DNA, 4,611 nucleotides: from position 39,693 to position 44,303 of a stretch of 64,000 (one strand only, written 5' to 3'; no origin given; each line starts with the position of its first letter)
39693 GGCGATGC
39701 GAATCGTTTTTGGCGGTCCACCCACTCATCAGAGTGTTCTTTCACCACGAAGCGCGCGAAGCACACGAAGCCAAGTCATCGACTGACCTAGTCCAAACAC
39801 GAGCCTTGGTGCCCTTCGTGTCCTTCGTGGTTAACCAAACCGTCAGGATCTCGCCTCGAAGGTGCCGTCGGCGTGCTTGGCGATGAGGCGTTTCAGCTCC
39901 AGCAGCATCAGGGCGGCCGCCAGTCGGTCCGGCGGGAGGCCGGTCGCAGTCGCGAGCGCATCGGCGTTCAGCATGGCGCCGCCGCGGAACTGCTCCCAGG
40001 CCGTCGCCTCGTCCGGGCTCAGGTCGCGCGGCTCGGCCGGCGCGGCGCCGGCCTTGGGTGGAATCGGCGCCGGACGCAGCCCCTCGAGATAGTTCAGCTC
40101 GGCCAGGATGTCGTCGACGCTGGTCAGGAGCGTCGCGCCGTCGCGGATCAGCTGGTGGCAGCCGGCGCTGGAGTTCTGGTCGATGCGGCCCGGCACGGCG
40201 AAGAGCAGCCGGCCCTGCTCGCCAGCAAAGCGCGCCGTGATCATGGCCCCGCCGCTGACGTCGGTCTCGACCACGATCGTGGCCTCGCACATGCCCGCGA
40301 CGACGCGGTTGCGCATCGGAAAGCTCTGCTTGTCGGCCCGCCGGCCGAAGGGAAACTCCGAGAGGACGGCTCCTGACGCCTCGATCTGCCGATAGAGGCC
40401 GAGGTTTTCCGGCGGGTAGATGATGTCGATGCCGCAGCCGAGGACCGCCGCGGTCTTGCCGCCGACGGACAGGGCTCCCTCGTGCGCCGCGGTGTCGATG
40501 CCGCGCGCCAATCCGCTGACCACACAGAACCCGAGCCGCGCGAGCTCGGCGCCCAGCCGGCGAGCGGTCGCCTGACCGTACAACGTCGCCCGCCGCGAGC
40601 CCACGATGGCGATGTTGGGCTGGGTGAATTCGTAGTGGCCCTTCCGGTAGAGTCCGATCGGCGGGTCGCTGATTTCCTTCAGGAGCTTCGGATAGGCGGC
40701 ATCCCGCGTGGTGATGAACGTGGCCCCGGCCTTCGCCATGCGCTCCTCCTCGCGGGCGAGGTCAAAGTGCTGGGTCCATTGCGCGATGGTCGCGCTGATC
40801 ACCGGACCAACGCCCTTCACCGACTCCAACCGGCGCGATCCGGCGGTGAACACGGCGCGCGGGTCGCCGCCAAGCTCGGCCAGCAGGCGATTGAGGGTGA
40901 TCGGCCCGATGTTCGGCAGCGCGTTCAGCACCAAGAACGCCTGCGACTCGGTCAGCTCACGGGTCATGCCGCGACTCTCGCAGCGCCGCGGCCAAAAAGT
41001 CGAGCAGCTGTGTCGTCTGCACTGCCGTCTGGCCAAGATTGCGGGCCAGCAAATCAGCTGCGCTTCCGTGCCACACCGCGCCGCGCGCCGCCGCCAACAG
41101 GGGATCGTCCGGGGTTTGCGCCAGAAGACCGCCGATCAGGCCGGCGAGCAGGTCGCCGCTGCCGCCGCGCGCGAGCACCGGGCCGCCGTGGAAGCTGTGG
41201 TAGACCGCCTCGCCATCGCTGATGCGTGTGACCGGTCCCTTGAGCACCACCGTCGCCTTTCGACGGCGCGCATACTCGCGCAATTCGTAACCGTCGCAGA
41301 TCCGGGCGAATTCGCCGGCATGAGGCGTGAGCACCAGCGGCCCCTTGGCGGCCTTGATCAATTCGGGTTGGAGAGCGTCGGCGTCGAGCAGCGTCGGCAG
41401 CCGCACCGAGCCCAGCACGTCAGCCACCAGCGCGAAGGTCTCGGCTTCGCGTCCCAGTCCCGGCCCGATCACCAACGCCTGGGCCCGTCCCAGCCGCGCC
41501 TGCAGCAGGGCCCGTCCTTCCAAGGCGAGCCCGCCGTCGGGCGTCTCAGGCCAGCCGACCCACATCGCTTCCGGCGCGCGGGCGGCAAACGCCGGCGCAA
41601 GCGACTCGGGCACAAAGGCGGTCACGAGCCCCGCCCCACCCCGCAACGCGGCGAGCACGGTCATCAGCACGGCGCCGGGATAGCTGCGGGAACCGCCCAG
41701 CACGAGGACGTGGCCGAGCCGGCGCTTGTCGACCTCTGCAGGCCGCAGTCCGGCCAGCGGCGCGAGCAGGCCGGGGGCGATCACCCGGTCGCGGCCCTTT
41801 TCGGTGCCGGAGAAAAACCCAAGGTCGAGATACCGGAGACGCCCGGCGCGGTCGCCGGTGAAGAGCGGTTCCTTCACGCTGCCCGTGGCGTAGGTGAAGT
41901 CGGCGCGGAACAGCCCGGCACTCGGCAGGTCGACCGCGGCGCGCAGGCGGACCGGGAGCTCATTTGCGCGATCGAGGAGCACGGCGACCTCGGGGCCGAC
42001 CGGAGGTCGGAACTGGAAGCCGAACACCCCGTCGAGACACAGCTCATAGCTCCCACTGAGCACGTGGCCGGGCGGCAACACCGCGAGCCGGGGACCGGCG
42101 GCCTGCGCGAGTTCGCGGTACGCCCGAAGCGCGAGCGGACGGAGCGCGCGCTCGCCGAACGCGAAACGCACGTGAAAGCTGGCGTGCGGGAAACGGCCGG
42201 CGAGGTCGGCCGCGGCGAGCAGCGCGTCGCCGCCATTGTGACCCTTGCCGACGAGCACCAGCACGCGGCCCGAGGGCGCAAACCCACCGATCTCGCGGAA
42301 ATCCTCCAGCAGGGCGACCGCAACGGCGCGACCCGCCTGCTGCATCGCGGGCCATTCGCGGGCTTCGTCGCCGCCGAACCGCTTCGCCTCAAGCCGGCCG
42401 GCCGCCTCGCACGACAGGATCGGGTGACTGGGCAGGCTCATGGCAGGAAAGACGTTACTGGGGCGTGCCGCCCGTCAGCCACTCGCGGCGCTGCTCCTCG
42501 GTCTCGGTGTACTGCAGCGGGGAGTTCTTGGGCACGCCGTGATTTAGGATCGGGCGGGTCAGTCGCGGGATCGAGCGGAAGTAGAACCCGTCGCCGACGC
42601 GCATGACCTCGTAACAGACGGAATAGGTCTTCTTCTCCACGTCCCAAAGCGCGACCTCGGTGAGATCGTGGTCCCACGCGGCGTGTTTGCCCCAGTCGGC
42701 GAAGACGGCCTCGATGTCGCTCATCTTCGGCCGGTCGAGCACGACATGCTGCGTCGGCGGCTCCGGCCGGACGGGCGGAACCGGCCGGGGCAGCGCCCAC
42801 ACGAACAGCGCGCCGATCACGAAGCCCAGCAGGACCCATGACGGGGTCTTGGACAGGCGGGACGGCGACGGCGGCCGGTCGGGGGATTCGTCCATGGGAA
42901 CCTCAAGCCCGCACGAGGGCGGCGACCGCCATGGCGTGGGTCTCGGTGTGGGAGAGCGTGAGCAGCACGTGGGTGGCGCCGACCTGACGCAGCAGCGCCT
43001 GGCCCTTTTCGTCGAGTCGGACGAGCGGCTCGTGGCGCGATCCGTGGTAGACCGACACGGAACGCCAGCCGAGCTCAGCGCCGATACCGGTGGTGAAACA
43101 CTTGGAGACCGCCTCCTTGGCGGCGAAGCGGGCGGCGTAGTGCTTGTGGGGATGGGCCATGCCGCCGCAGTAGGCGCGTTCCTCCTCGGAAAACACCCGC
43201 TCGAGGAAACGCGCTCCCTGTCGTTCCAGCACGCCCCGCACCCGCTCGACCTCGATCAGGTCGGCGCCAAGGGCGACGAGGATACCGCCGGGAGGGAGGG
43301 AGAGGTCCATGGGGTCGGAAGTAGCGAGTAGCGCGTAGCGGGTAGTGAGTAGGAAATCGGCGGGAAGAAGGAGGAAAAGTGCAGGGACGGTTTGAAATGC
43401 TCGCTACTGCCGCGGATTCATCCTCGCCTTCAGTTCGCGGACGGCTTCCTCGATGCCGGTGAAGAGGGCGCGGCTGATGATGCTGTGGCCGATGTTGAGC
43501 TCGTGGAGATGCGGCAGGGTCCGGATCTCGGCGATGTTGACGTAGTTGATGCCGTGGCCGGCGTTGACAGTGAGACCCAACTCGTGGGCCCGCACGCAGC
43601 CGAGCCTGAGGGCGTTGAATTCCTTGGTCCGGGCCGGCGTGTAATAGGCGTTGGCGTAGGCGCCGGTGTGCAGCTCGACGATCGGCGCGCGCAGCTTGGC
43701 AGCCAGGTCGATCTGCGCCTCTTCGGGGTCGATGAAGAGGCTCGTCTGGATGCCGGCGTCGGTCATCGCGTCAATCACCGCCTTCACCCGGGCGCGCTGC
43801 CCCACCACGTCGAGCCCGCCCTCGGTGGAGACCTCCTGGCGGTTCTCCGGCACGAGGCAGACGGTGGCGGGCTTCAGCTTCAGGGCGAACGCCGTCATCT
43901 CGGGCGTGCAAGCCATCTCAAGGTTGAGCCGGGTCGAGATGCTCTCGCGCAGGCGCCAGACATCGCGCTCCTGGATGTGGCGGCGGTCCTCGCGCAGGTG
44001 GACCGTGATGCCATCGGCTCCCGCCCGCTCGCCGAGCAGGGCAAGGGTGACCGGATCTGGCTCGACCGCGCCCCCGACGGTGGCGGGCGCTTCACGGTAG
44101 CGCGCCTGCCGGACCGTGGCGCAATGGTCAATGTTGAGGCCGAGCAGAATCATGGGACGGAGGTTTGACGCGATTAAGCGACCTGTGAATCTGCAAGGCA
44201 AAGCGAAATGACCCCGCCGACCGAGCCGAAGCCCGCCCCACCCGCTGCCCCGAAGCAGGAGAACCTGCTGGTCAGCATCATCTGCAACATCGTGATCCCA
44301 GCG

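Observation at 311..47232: Almost every intergenic gap is filled by inverted arrays of degenerate 7-nt tandem repeats: different heptamer per locus, same architecture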

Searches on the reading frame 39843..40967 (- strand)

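Call 10: search_protein_families(library=pfam, proteins=[window:39843-40967:-])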
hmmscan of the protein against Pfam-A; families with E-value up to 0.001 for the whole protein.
window:39843-40967:- (374 aa): 4 families
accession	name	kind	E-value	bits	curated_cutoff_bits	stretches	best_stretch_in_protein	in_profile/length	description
PF02481.21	DNA_processg_A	-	2.1e-74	249.7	29.6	1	77-282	2-211/212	DNA recombination-mediator protein A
PF17782.7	DprA_WH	-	1.6e-08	34.9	22.9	1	308-368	2-61/61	DprA winged helix domain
PF18306.6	LDcluster4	-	5.2e-05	23.3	26.3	1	118-175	3-61/151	SLOG cluster4 family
PF02371.22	Transposase_20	-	0.00093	20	21.3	0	14-37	4-26/87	Transposase IS116/IS110/IS902 family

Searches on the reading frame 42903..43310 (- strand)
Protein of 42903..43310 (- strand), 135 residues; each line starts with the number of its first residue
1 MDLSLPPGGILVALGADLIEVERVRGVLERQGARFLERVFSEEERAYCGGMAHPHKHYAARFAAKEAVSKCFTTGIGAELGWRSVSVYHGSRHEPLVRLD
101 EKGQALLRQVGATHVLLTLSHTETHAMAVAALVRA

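Call 10: search_protein_families(library=pfam, proteins=[window:42903-43310:-])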
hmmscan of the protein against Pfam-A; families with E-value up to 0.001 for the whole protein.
window:42903-43310:- (135 aa): 1 family
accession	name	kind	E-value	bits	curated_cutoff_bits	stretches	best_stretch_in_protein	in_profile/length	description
PF01648.25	ACPS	-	2.4e-17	63.4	25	1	14-128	2-109/111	4'-phosphopantetheinyl transferase superfamily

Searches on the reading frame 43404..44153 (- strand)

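Call 10: search_protein_families(library=pfam, proteins=[window:43404-44153:-])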
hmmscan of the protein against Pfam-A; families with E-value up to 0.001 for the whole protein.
window:43404-44153:- (249 aa): 1 family
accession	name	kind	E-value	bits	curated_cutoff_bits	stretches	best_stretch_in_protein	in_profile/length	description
PF03740.19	PdxJ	-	1.6e-94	315.9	24.5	1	4-244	2-233/234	Pyridoxal phosphate biosynthesis protein PdxJ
